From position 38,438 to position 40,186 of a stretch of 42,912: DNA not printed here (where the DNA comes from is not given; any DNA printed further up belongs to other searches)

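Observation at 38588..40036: MttB-family methyltransferase in an aerobic haloarchaeon without a linked corrinoid protein, coupled to an aminotransferase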

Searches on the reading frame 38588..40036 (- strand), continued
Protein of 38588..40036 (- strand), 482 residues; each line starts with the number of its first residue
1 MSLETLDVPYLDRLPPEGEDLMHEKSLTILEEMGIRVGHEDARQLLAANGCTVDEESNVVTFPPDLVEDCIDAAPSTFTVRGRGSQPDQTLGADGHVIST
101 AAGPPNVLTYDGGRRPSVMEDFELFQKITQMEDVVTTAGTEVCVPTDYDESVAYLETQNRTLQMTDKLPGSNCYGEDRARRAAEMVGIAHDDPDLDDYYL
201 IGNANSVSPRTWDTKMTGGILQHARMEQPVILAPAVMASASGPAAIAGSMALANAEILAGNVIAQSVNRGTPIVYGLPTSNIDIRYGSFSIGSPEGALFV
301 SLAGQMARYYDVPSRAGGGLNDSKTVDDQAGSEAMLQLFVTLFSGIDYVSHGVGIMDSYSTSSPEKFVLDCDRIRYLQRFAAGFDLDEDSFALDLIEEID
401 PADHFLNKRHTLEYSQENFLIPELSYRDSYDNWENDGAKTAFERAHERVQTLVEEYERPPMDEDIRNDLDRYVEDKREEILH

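Call 20: find_encoding_contigs(protein=P0012, flank=10000, max_places=2)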
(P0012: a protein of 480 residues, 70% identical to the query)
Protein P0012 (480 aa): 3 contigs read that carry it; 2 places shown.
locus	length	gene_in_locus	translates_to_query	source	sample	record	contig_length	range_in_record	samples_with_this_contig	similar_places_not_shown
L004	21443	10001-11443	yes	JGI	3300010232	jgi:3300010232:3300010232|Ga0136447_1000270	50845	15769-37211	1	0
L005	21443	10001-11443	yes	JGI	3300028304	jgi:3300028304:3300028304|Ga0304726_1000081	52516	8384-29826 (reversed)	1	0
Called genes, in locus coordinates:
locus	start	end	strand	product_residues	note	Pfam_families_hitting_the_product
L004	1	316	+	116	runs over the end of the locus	PF00111:Fer2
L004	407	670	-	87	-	PF01425:Amidase (weak)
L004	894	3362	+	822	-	PF01266:DAO, PF13450:NAD_binding_8 (weak), PF16350:FAO_M, PF01571:GCV_T, PF08669:GCV_T_C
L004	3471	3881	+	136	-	PF07366:SnoaL, PF12680:SnoaL_2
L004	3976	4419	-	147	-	PF01042:Ribonuc_L-PSP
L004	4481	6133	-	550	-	PF00221:Lyase_aromatic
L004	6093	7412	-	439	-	PF22039:HUTI_composite_bact (weak), PF01979:Amidohydro_1, PF07969:Amidohydro_3 (weak)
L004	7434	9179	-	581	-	PF17391:Urocanase_N, PF01175:Urocanase, PF17392:Urocanase_C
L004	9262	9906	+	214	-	PF24280:HVO_A0563_N, PF04967:HTH_10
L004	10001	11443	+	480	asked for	PF06253:MTTB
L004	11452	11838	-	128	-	-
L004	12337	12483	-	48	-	-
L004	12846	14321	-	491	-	PF00221:Lyase_aromatic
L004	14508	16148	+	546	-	PF02776:TPP_enzyme_N, PF00205:TPP_enzyme_M, PF02775:TPP_enzyme_C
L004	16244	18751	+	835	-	PF00890:FAD_binding_2, PF01266:DAO, PF13450:NAD_binding_8 (faint), PF01571:GCV_T, PF08669:GCV_T_C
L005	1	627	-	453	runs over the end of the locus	PF00355:Rieske, PF00848:Ring_hydroxyl_A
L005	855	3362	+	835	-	PF00890:FAD_binding_2 (faint), PF01266:DAO, PF07992:Pyr_redox_2 (faint), PF13450:NAD_binding_8 (weak), PF16350:FAO_M, PF01571:GCV_T, PF08669:GCV_T_C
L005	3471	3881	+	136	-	PF07366:SnoaL, PF12680:SnoaL_2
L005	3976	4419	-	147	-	PF01042:Ribonuc_L-PSP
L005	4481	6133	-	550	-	PF00221:Lyase_aromatic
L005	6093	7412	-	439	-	PF22039:HUTI_composite_bact (weak), PF01979:Amidohydro_1, PF07969:Amidohydro_3 (weak)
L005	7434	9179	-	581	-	PF17391:Urocanase_N, PF01175:Urocanase, PF17392:Urocanase_C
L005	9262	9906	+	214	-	PF24280:HVO_A0563_N, PF04967:HTH_10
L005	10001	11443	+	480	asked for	PF06253:MTTB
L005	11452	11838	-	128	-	PF01266:DAO (weak)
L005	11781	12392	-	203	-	-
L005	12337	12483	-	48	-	-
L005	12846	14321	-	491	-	PF00221:Lyase_aromatic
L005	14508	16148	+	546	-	PF02776:TPP_enzyme_N, PF00205:TPP_enzyme_M, PF02775:TPP_enzyme_C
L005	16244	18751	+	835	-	PF00890:FAD_binding_2, PF01266:DAO, PF13450:NAD_binding_8 (faint), PF01571:GCV_T, PF08669:GCV_T_C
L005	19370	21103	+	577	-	PF00496:SBP_bac_5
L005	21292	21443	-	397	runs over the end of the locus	PF01266:DAO, PF01946:Thi4 (faint), PF13450:NAD_binding_8 (weak)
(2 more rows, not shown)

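Call 21: find_encoding_contigs(protein=P0007, flank=10000, max_places=2)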
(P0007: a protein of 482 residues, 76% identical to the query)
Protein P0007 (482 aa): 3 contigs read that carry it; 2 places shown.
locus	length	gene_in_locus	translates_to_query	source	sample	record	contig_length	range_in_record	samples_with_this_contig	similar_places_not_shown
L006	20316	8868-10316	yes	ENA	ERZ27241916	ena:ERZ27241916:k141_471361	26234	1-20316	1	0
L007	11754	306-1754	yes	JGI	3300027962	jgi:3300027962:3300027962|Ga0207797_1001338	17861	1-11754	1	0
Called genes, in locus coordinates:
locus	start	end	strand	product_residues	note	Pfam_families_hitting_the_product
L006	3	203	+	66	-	?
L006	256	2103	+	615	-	PF24161:CCDC39 (faint)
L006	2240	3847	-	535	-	PF00221:Lyase_aromatic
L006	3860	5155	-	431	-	PF22039:HUTI_composite_bact (weak), PF07969:Amidohydro_3 (weak), PF01979:Amidohydro_1, PF07969:Amidohydro_3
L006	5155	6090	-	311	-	-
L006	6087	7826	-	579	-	PF17391:Urocanase_N, PF01175:Urocanase, PF17392:Urocanase_C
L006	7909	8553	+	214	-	PF24280:HVO_A0563_N, PF04967:HTH_10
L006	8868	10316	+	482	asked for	PF06253:MTTB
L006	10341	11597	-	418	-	PF00890:FAD_binding_2 (faint), PF01266:DAO, PF07992:Pyr_redox_2 (weak), PF13450:NAD_binding_8 (faint)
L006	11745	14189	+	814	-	PF01266:DAO, PF07992:Pyr_redox_2 (faint), PF13738:Pyr_redox_3 (faint), PF01571:GCV_T, PF08669:GCV_T_C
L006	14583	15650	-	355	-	PF02423:OCD_Mu_crystall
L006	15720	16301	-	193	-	PF02627:CMD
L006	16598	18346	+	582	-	PF00496:SBP_bac_5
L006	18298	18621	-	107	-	-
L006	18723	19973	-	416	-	PF07992:Pyr_redox_2 (faint), PF01266:DAO, PF03486:HI0933_like (faint), PF13738:Pyr_redox_3 (faint)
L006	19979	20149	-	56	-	-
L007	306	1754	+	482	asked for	PF06253:MTTB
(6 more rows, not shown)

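Call 26: find_encoding_contigs(protein=P0034, flank=10000, max_places=1)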
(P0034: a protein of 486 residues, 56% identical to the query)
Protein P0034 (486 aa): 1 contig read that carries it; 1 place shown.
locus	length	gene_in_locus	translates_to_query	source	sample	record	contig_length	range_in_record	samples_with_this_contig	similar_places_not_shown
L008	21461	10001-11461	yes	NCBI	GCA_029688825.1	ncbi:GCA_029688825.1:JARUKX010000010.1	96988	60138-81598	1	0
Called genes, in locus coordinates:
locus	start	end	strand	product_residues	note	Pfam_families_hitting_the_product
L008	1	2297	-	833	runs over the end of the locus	PF01266:DAO, PF16350:FAO_M, PF01571:GCV_T, PF08669:GCV_T_C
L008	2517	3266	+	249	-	PF02607:B12-binding_2, PF02310:B12-binding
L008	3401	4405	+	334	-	PF00892:EamA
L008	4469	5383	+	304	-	PF00892:EamA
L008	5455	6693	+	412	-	PF00083:Sugar_tr, PF07690:MFS_1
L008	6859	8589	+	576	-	PF00496:SBP_bac_5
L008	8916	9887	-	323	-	PF00389:2-Hacid_dh, PF02826:2-Hacid_dh_C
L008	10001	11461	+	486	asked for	PF06253:MTTB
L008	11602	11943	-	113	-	PF05336:rhaM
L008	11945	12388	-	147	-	PF00582:Usp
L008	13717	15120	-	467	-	PF00890:FAD_binding_2 (faint), PF01134:GIDA, PF01494:FAD_binding_3 (faint), PF03486:HI0933_like (faint), PF07992:Pyr_redox_2, PF12831:FAD_oxidored (weak), PF00070:Pyr_redox, PF02852:Pyr_redox_dim, +2 more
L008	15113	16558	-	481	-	PF02347:GDC-P (weak), PF00266:Aminotran_5, PF21478:GcvP2_C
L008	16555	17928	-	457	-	PF02347:GDC-P, PF01053:Cys_Met_Meta_PP (weak)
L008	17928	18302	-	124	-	PF01597:GCV_H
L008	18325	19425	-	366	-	PF01571:GCV_T, PF08669:GCV_T_C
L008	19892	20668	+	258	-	PF01047:MarR (weak), PF09339:HTH_IclR, PF01614:IclR_C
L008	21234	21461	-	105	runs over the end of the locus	PF18545:HalOD1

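Call 27: search_dna_similar(query=window:38588-40036:-, collection=plasmids, mode=protein, max_rows=30)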
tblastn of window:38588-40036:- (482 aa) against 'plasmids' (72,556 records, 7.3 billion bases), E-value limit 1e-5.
Records with a match: 196; places in all: 252; records where one place covers at least 80% of the query: 148.
Best place of each record, by identity: 60-80% 1; <60% 195.
By first word of the organism name: Sinorhizobium 121; Leisingera 18; Mesorhizobium 10; Cereibacter 8; Ruegeria 5; Paracoccus 4; Rhizobium 4; Shinella 3; Rhodobacteraceae 2; Alisedimentitalea 2; and 16 more.
By predicted mobility (MOB-suite, as given by PLSDB): conjugative 75; non-mobilizable 71; mobilizable 50.
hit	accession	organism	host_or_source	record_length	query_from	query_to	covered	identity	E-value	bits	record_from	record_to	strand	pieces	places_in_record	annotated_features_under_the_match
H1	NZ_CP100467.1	Halomicrococcus gelatinilyticus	cell culture,sediment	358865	2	481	100%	63.1%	0e+0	603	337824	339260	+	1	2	trimethylamine methyltransferase family protein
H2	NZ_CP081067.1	Leisingera caerulea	-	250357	9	480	98%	33.3%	1e-68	245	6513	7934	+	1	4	trimethylamine methyltransferase family protein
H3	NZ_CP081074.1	Leisingera caerulea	-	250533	9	480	98%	33.3%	2e-68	244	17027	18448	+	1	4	trimethylamine methyltransferase family protein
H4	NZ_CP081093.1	Leisingera caerulea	-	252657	9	480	98%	33.3%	3e-68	244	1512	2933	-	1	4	trimethylamine methyltransferase family protein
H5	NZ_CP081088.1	Leisingera caerulea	-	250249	9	480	98%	33.3%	1e-67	242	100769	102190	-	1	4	trimethylamine methyltransferase family protein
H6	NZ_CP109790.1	Leisingera thetidis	-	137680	20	480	96%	33.9%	6e-66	237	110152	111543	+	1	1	trimethylamine methyltransferase family protein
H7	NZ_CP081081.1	Leisingera caerulea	-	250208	9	480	98%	33.1%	5e-68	243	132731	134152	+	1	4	trimethylamine methyltransferase family protein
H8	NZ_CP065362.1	Ruegeria sp. SCSIO 43209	Galaxea fascicularis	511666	3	479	99%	32.5%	4e-56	209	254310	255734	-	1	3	trimethylamine methyltransferase family protein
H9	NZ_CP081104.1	Ruegeria conchae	-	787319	3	479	99%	32.5%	8e-56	208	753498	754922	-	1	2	trimethylamine methyltransferase family protein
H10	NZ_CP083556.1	Leisingera sp. S132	-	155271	9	480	98%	32.8%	5e-68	243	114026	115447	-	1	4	trimethylamine methyltransferase family protein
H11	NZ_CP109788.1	Leisingera thetidis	-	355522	9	480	98%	32.8%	2e-67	242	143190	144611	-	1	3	trimethylamine methyltransferase family protein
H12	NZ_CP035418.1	Leisingera sp. NJS204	cell culture,Marine Biofilm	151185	9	480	98%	32.2%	1e-66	239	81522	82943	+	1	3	trimethylamine methyltransferase family protein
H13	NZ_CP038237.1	Leisingera sp. NJS201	cell culture,Marine Biofilm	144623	9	480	98%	32.2%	2e-66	239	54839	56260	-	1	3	trimethylamine methyltransferase family protein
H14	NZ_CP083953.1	Mesorhizobium sp. B2-1-8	cell culture,soil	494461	22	479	95%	33.1%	2e-61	224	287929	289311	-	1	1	trimethylamine methyltransferase family protein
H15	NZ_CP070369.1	Paracoccus methylovorus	whole organism,grassland soil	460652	7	480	98%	32.0%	9e-63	228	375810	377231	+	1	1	trimethylamine methyltransferase family protein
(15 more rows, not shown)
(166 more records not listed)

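Call 29: search_dna_similar(query=L008:2517-3263:+, collection=plasmids, mode=protein, max_rows=25)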
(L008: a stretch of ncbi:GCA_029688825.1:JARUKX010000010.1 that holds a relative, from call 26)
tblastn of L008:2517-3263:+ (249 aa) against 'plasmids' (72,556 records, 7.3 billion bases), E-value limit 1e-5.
Records with a match: 141; places in all: 149; records where one place covers at least 80% of the query: 16.
Best place of each record, by identity: 60-80% 1; <60% 140.
By first word of the organism name: Streptomyces 49; Escherichia 8; Rhodococcus 8; Acinetobacter 6; Phyllobacterium 6; Sinorhizobium 4; Paracoccus 4; Acaryochloris 3; Aminobacter 2; Deinococcus 2; and 43 more.
By predicted mobility (MOB-suite, as given by PLSDB): non-mobilizable 108; mobilizable 23; conjugative 10.
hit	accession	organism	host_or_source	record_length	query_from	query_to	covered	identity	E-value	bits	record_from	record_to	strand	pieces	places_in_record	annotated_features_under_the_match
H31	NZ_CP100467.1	Halomicrococcus gelatinilyticus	cell culture,sediment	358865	1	230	92%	75.2%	6e-98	320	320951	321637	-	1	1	corrinoid protein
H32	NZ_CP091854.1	Terrarubrum flagellatum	cell culture,forest soil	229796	11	234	90%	42.0%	1e-39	152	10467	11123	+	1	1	B12-binding domain-containing protein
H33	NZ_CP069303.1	Shinella sp. PSBB067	monoisolate,Minnesota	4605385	14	234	89%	42.3%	5e-39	150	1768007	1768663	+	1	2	none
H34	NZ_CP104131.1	Sinorhizobium sp. K101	Phaseolus vulgaris,cell ...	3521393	14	234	89%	41.0%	1e-36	144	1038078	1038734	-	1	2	none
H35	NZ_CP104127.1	Sinorhizobium sp. M103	Phaseolus vulgaris,cell ...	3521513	14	234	89%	41.0%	1e-36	144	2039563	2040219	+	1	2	none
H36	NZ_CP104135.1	Sinorhizobium sp. C101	Phaseolus vulgaris,cell ...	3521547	14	234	89%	41.0%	1e-36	144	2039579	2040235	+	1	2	none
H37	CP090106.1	Sinorhizobium meliloti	Medicago,Cell culture,Plant nodule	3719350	14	234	89%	41.0%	1e-36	144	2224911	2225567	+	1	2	cobalamin-binding protein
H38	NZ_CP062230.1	Mesorhizobium onobrychidis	Sainfoin,pure bacterial culture,Nodule ...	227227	23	234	85%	42.0%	7e-39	150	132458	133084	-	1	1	B12-binding domain-containing protein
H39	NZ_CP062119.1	Aminobacter sp. SR38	bacterial pure culture,soil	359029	22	234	86%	41.3%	7e-39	150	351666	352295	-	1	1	B12-binding domain-containing protein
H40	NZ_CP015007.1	Aminobacter aminovorans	cell culture,soil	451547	22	234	86%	40.8%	3e-38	148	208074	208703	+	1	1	B12-binding domain-containing protein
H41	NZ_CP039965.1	Pseudorhodobacter turbinis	single bacterial isolate,Turban shell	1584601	22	234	86%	40.8%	3e-32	131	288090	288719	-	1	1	record has no annotation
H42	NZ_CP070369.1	Paracoccus methylovorus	whole organism,grassland soil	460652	25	234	84%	41.0%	9e-40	152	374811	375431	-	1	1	B12-binding domain-containing protein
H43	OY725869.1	Subdoligranulum variabile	-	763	11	214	82%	41.7%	6e-40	144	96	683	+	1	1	record has no annotation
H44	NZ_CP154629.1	Acetoanaerobium noterae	cell culture,Sludge of a digestion ...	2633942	16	234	88%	37.9%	2e-30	125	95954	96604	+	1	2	none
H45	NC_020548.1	Azoarcus sp. KH32C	-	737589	58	234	71%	45.8%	2e-34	137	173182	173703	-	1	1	corrinoid protein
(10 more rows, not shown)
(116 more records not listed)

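Call 31: find_related_loci(query=window:38588-40036:-, collection=genome_contigs, flank=10000)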
Query window:38588-40036:- (482 aa) in genome_contigs; peptide patterns used: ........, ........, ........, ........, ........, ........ (x = any residue, [..] = any of these).
509 stretches matched a pattern; 491 encode a relative of the query (tblastn E <= 1e-3); the best 80 are kept; 80 distinct loci.
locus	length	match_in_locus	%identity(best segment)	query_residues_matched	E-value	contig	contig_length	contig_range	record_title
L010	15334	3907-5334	68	3-478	0e+0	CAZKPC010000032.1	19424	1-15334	MAG TPA_asm: uncultured Halobacteriales archaeon isolate SRP185896_co2_302 genome assembly, contig: NODE_1929_length_194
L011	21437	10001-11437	63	2-481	0e+0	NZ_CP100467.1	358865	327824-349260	Halomicrococcus gelatinilyticus strain GSLN9 plasmid unnamed2, complete sequence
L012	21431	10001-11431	61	4-481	0e+0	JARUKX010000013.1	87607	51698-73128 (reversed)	Haloarculaceae archaeon H-GB1-1 13, whole genome shotgun sequence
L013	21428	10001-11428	62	5-481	0e+0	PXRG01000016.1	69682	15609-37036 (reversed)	MAG: Halobacteriales archaeon QS_1_68_17 qs_1_scaffold_258, whole genome shotgun sequence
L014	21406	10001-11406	56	7-474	4e-161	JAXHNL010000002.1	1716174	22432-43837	MAG: Halodesulfurarchaeum sp. isolate Salar_de_Ascotan_soil_MAG_ASO85 contig_1254_polypolish, whole genome shotgun seque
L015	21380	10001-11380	35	20-480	2e-88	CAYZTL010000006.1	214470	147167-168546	MAG TPA_asm: uncultured Anaerolineales bacterium isolate binchicken_co17_321 genome assembly, contig: NODE_105_length_21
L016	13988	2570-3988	33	8-481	2e-84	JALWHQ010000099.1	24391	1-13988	MAG: Anaerolineae bacterium isolate M17_maxbin2_scaf2bin.060 M17_NODE_1444_length_24391_cov_3.013642, whole genome shotg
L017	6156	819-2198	34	22-479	5e-83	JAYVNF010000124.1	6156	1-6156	MAG: Rhodoferax sp. isolate GL65_DN_concoct_33_sub GL65_DN_concoct_33_sub_123, whole genome shotgun sequence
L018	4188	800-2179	34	20-479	2e-83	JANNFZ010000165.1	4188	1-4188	MAG: Hyphomicrobiales bacterium isolate OTE_75_metabat_243_sub OTE_75_k141_707243, whole genome shotgun sequence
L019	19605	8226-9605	34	22-479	3e-82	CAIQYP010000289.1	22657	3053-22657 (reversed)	MAG: uncultured beta proteobacterium isolate Ki2-D3_bin-1005 genome assembly, contig: bin-1005:289/578, whole genome sho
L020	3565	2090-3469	34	22-479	6e-83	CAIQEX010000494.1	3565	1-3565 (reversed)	MAG: uncultured beta proteobacterium isolate Ja1-D2_bin-0275 genome assembly, contig: bin-0275:494/787, whole genome sho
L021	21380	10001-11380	34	22-479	6e-82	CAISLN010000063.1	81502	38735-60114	MAG: uncultured beta proteobacterium isolate Day6-2_bin-221 genome assembly, contig: bin-221:063/132, whole genome shotg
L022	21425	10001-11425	34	13-479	2e-81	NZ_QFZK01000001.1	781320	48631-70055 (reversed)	Rhodoferax lacus strain IMCC26218 NODE_1_length_781320_cov_80.0881_ID_2418, whole genome shotgun sequence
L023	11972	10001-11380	34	22-479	9e-81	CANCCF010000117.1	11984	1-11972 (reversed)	MAG: Comamonadaceae bacterium isolate JR-MC-E-240519-38 genome assembly, contig: JR-MC-E-240519-C5917, whole genome shot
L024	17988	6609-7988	35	20-480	9e-81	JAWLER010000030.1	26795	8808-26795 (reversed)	MAG: Anaerolineales bacterium isolate 20BLK6-1.bin.76 NODE_1570_length_26795_cov_9.115411, whole genome shotgun sequence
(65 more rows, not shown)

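Call 37: find_encoding_contigs(protein=P0003, flank=10000, max_places=2)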
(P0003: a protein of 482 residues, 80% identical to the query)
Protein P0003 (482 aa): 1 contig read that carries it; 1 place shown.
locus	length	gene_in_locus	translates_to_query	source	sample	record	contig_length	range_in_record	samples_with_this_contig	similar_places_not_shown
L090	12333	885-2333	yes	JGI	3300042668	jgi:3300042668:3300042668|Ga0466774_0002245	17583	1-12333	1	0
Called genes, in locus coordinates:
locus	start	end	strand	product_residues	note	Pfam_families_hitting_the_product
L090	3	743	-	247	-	?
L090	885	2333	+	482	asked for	PF06253:MTTB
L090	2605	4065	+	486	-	PF06253:MTTB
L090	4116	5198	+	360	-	PF00155:Aminotran_1_2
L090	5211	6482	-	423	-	PF01266:DAO, PF07992:Pyr_redox_2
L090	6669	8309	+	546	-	PF02776:TPP_enzyme_N, PF00205:TPP_enzyme_M, PF02775:TPP_enzyme_C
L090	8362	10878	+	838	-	PF00070:Pyr_redox (faint), PF01266:DAO, PF01494:FAD_binding_3 (faint), PF02558:ApbA (faint), PF07992:Pyr_redox_2 (faint), PF13450:NAD_binding_8 (weak), PF01571:GCV_T, PF08669:GCV_T_C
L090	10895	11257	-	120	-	PF02635:DsrE (weak)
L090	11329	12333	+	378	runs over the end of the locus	PF01266:DAO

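Call 38: find_encoding_contigs(protein=P0017, flank=10000, max_places=2)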
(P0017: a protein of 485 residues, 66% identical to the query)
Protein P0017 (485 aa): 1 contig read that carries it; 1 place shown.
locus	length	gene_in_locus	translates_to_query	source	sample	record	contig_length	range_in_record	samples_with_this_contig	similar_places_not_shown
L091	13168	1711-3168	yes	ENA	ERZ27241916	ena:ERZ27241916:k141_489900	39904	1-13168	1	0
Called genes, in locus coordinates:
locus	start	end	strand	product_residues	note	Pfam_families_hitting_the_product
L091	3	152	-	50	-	?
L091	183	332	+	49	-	-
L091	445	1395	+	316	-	PF03601:Cons_hypoth698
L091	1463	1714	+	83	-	-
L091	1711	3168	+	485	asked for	PF06253:MTTB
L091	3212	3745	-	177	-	PF02627:CMD (weak)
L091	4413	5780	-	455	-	PF07690:MFS_1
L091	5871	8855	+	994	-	PF01565:FAD_binding_4, PF02913:FAD-oxidase_C, PF13183:Fer4_8, PF13534:Fer4_17 (weak)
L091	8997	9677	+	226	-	-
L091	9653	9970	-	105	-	-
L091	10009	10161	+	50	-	-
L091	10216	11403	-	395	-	PF07690:MFS_1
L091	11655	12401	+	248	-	PF00890:FAD_binding_2 (weak), PF01266:DAO (faint), PF03486:HI0933_like (faint), PF07992:Pyr_redox_2 (weak)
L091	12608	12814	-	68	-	-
